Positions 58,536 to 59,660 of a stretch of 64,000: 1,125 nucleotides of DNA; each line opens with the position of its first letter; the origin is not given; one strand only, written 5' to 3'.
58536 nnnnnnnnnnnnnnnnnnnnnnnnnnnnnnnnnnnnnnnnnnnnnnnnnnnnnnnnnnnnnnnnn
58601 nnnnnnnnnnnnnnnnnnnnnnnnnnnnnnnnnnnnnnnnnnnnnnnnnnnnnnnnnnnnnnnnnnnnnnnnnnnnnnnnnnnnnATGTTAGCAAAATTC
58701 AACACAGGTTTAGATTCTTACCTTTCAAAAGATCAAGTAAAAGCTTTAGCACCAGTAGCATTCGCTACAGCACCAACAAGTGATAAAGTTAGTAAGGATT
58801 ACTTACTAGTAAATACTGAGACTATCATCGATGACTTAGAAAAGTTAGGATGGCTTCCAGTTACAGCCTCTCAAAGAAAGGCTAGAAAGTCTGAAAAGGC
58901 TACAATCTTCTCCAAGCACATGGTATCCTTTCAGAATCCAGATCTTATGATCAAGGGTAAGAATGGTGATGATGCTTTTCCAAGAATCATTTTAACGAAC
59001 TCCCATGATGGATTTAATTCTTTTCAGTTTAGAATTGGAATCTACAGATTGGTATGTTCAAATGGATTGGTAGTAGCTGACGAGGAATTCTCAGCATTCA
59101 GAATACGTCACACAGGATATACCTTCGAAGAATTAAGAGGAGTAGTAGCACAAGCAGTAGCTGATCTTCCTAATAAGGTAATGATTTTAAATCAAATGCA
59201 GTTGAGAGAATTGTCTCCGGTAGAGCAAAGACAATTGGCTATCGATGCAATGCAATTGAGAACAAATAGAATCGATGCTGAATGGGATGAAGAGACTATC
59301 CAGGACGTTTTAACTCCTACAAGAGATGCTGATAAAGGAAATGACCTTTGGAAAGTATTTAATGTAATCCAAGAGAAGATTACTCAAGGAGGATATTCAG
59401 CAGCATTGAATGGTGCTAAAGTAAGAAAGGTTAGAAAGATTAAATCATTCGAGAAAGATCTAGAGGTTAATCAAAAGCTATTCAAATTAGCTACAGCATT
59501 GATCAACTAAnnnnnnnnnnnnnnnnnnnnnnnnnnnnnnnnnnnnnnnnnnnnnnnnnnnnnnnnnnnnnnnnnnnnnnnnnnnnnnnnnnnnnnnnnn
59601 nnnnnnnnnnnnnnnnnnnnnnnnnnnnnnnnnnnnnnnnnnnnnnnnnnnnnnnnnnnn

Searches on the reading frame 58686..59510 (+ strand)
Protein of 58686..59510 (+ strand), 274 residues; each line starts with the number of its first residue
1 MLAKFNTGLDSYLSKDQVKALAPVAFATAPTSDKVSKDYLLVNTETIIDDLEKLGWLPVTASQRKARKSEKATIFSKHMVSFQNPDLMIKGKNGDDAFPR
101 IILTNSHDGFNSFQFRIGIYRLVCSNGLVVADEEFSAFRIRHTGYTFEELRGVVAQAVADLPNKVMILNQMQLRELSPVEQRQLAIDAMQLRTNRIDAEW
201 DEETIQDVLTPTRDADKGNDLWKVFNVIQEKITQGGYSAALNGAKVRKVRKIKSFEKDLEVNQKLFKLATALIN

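Call 56: search_protein_families(library=pfam, proteins=[window:58686-59510:+], max_evalue=0.001)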
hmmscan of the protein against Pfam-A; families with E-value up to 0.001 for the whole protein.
window:58686-59510:+ (274 aa): 1 family
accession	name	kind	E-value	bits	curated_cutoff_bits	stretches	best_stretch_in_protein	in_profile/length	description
PF06067.16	DUF932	-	7.4e-31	108.1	23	1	34-250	4-213/227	Domain of unknown function (DUF932)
